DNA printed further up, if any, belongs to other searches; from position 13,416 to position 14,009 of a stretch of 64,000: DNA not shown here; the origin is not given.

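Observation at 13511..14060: Second Fur/Zur-like box upstream of the giant LPXTG protein, linking it to the metal-uptake operon 12 kb away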

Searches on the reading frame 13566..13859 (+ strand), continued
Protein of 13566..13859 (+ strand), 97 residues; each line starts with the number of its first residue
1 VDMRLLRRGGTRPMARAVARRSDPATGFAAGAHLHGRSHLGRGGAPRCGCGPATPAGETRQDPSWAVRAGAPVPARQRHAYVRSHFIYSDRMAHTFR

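Call 81: search_protein_families(library=ncbifam, proteins=[L009:4372-5433:-, L009:5706-6857:+, L009:6794-7846:+, L009:1065-1904:+, L014:7067-7846:-, L014:5213-6877:-, L012:4163-5443:+, L012:2650-3711:+], max_evalue=0.00001)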
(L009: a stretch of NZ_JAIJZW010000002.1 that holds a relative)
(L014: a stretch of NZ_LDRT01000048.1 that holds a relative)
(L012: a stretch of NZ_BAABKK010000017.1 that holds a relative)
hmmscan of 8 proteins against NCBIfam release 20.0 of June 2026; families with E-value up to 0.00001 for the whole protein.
L009:4372-5433:- (353 aa): 2 families
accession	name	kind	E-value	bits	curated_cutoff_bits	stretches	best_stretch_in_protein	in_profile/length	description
NF038288.1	chaper_GTP_ZigA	equivalog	1.8e-29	102.9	600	2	93-284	124-313/390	zinc metallochaperone GTPase ZigA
NF047431.1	hiber_recruit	equivalog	7.4e-15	54.8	375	2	93-272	130-301/402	ribosome hibernation factor-recruiting GTPase MRF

L009:5706-6857:+ (383 aa): 3 families
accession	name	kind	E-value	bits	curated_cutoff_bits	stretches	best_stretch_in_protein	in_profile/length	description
TIGR04018.1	Bthiol_YpdA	hypoth_equivalog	1.4e-20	73.4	339.9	1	20-214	1-183/316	YpdA family putative bacillithiol disulfide reductase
NF040505.1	ArsO_flavin_mono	equivalog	9.1e-12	45.1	425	1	20-211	2-187/346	ArsO family NAD(P)H-dependent flavin-containing monooxygenase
TIGR04046.1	MSMEG_0569_nitr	hypoth_equivalog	1.2e-09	37.6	498.35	1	21-218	3-196/400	MSMEG_0569 family flavin-dependent oxidoreductase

L009:6794-7846:+ (350 aa): 2 families
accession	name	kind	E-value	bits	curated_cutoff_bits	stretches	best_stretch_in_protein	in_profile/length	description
TIGR00832.1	acr3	equivalog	2.8e-15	56.5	282.8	1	30-329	8-325/327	ACR3 family arsenite efflux transporter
TIGR00841.1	bass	subfamily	4.7e-10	39.2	326.3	1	62-313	43-288/321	bile acid:sodium symporter family transporter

L009:1065-1904:+ (279 aa): 4 families
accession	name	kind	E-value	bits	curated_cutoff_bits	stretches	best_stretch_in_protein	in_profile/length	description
TIGR03773.1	anch_rpt_wall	hypoth_equivalog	5e-53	180.8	190.3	1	36-248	238-456/516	TIGR03773 family transporter-associated surface protein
NF038134.1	choice_anch_M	domain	8.1e-49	166.2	55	1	51-230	2-184/184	choice-of-anchor M domain-containing protein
TIGR03772.1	anch_rpt_subst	equivalog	8e-19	67.6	350.45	2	45-123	228-308/486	anchored repeat ABC transporter, substrate-binding protein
TIGR03769.1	P_ac_wall_RPT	domain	8.2e-11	42.3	30.9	1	190-230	1-41/41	TIGR03769 domain-containing protein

L014:7067-7846:- (259 aa): 1 family
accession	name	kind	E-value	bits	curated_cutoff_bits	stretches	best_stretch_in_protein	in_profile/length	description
NF003433.0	PRK04949.1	equivalog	3.1e-15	56.5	140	1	6-234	11-241/254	sulfate transporter CysZ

L014:5213-6877:- (554 aa): 51 families (the best 25 are shown)
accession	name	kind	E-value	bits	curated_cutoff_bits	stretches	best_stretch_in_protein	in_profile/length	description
TIGR03393.1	indolpyr_decarb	equivalog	2.7e-182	607.3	946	1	4-543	1-538/539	indolepyruvate decarboxylase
TIGR03394.1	indol_phenyl_DC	equivalog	3.6e-64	217.5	554.5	1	6-542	2-531/535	indolepyruvate/phenylpyruvate decarboxylase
NF006052.0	PRK08199.1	subfamily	3.3e-32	111.5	539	1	4-539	8-545/559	thiamine pyrophosphate protein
NF005712.0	PRK07524.1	subfamily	1.3e-30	106.4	500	1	3-529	2-527/536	5-guanidino-2-oxopentanoate decarboxylase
NF006187.0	PRK08322.1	equivalog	7.9e-30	103.8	509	1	5-531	3-528/548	acetolactate synthase large subunit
NF005470.0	PRK07064.1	equivalog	1.6e-28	100.1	495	2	2-285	3-277/552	thiamine pyrophosphate-binding protein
NF006122.0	PRK08266.1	subfamily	5.5e-26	91.1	571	2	1-305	1-293/543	hypothetical protein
NF004919.0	PRK06276.1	equivalog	6.9e-26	90.7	866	2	7-314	4-309/582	acetolactate synthase large subunit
NF005760.0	PRK07586.1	equivalog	2.6e-25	89.4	363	1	7-531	4-514/514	acetolactate synthase large subunit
TIGR00118.1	acolac_lg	equivalog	3.7e-25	88.4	538.35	2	6-313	3-305/557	biosynthetic-type acetolactate synthase large subunit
NF006524.0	PRK08978.1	equivalog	3.7e-25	88.2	738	1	7-472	4-464/548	acetolactate synthase 2 catalytic subunit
NF005713.0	PRK07525.1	subfamily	8.7e-25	87.1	620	2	361-538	386-569/592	sulfoacetaldehyde acetyltransferase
NF004710.0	PRK06048.1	equivalog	5.2e-22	78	976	2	410-540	415-547/561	acetolactate synthase large subunit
TIGR03457.1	sulphoacet_xsc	equivalog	6e-22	77.7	676.4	2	394-537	415-562/579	sulfoacetaldehyde acetyltransferase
NF006016.1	PRK08155.1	equivalog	6.1e-22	77.8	870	1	3-532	2-533/554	acetolactate synthase large subunit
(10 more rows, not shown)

L012:4163-5443:+ (426 aa): 22 families
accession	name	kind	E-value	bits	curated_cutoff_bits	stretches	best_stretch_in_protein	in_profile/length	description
NF005589.0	PRK07314.1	subfamily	1e-149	498.8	387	1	16-425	2-411/413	beta-ketoacyl-ACP synthase II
TIGR03150.1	fabF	equivalog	9.2e-149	495.6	493.75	1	18-424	1-407/407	beta-ketoacyl-ACP synthase II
NF004970.0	PRK06333.1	subfamily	1.3e-131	439.3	525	1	17-424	3-420/424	beta-ketoacyl-ACP synthase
NF005916.1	PRK07910.1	equivalog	5.2e-129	430.8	560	1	18-423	12-415/418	KasA/KasB family beta-ketoacyl-ACP synthase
NF006274.0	PRK08439.1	equivalog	7.6e-101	337.8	621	1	18-425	2-405/406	beta-ketoacyl-ACP synthase II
NF006434.0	PRK08722.1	equivalog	8.7e-99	331.2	759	1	17-423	3-411/414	beta-ketoacyl-ACP synthase II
NF005076.0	PRK06501.1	equivalog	1.1e-80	271.6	629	1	16-423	8-420/425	beta-ketoacyl-ACP synthase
NF005935.0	PRK07967.1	equivalog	1.3e-74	251.5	630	1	18-425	2-403/406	beta-ketoacyl-ACP synthase I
NF006587.0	PRK09116.1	equivalog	2.6e-73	247.1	470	1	18-425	2-406/408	beta-ketoacyl-ACP synthase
NF004618.0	PRK05952.1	equivalog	2e-64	217.9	455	1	151-425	121-382/384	beta-ketoacyl-ACP synthase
NF005490.0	PRK07103.1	equivalog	7.7e-64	216.3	445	1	17-425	3-412/414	polyketide beta-ketoacyl:acyl carrier protein synthase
NF058662.1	cispenta_AmcF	equivalog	2.6e-63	214.3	325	1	158-423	110-367/369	cispentacin biosynthesis acyltransferase subunit AmcF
NF006618.0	PRK09185.1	subfamily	3.1e-60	204.3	407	1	18-422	3-389/394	beta-ketoacyl-ACP synthase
NF040607.1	mycolic_Pks13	equivalog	2.2e-31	108.2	2100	1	175-425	269-525/1680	polyketide synthase Pks13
NF045894.1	PKS_plus_SDR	equivalog_domain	1e-30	106.2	1740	1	156-421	152-422/1515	type I polyketide synthase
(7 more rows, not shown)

L012:2650-3711:+ (353 aa): 18 families
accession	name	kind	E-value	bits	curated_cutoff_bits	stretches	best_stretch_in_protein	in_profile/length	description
NF006829.0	PRK09352.1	subfamily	3.3e-113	377.9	249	1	13-351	3-320/322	beta-ketoacyl-ACP synthase 3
TIGR00747.1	fabH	subfamily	3e-96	322.3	292.1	1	14-350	2-320/322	beta-ketoacyl-ACP synthase III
NF004623.0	PRK05963.1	equivalog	1.1e-61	209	437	1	14-350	5-326/328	beta-ketoacyl-ACP synthase III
NF005541.0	PRK07204.1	equivalog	3.3e-36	125.3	402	1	14-348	4-325/329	beta-ketoacyl-ACP synthase III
NF005703.0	PRK07515.1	equivalog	1.8e-31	109.3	304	1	55-349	87-369/373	beta-ketoacyl-ACP synthase III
NF009519.0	PRK12880.1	equivalog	1.2e-28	100.5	436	1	13-350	6-336/353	beta-ketoacyl-ACP synthase III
NF005308.0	PRK06840.1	equivalog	1.1e-26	93.7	315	1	16-351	6-334/339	3-oxoacyl-ACP synthase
NF006720.0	PRK09258.1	equivalog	1.5e-25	90.3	285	1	41-343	39-329/338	3-oxoacyl-ACP synthase III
NF003274.0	PRK04262.1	equivalog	1.1e-22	80.6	244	1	17-182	5-168/347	hydroxymethylglutaryl-CoA synthase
TIGR00748.1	HMG_CoA_syn_Arc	equivalog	6.6e-17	61.8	353.35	1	17-182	4-167/345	hydroxymethylglutaryl-CoA synthase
NF004720.0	PRK06064.1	subfamily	4.8e-12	45.3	420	1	58-161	17-122/389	thiolase domain-containing protein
NF005704.0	PRK07516.1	subfamily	1.5e-09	37.3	412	1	61-157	20-118/389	thiolase domain-containing protein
NF042429.2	DHPHCoAsyn_DpgA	equivalog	4e-09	35.9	425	0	255-342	251-340/350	3,5-dihydroxyphenylacetyl-CoA synthase DpgA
TIGR01930.1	AcCoA-C-Actrans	subfamily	1.2e-08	34.3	240.55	1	48-161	6-120/385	acetyl-CoA C-acyltransferase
NF004810.0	PRK06157.1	equivalog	2.9e-07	30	403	1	60-157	24-121/400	acetyl-CoA acetyltransferase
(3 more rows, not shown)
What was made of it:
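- Zur sites accompany a ZigA-like GTPase in L009 (call 81).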

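Call 82: predict_structure(alignment_id=A4)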
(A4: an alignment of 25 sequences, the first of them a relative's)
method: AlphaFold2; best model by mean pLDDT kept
length: 95 residues; sequences in the alignment: 25
mean_pLDDT: 60.5   pTM: 0.18
mean pLDDT of the five models: 60.5, 60.2, 60.2, 60.2, 60.0
residues with pLDDT >= 90: 0; 70-90: 8; 50-70: 80; < 50: 7
segments of 3 or more residues with pLDDT < 50: 22-27
pLDDT, mean of each block of 10 residues (from residue 1): 63 59 48 61 66 55 62 67 64 59
secondary structure, 60 per line:
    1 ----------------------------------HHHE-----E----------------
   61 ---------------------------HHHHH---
elements in order: H88-92
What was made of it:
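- Tried and rejected: AlphaFold2 on the small protein gave no usable model (pLDDT 60, pTM 0.18; call 82), so no fold search was run.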

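Call 89: search_protein_families(library=ncbifam, alignment_id=A4, max_evalue=1)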
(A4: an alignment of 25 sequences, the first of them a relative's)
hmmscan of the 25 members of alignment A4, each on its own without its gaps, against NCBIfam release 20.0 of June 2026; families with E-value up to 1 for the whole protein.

A. member 1, P0132 (95 aa): 0 families

B. families by the number of members that match (of 25 scanned): 0 families

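Call 95: find_related_loci(query=A4, collection=metagenome_contigs, flank=3000)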
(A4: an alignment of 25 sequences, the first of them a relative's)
Query A4 (95 aa) in metagenome_contigs; peptide patterns used: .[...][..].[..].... (x = any residue, [..] = any of these).
55 stretches matched a pattern; 4 encode a relative of the query (tblastn E <= 1e-3); 4 distinct loci.
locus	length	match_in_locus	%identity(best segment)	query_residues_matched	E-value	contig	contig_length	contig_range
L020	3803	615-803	48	27-90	4e-14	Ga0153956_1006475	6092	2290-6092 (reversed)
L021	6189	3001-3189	48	27-90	4e-11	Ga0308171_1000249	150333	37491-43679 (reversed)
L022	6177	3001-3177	38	31-90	6e-9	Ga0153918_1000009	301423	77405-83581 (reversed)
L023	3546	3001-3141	48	44-92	8e-7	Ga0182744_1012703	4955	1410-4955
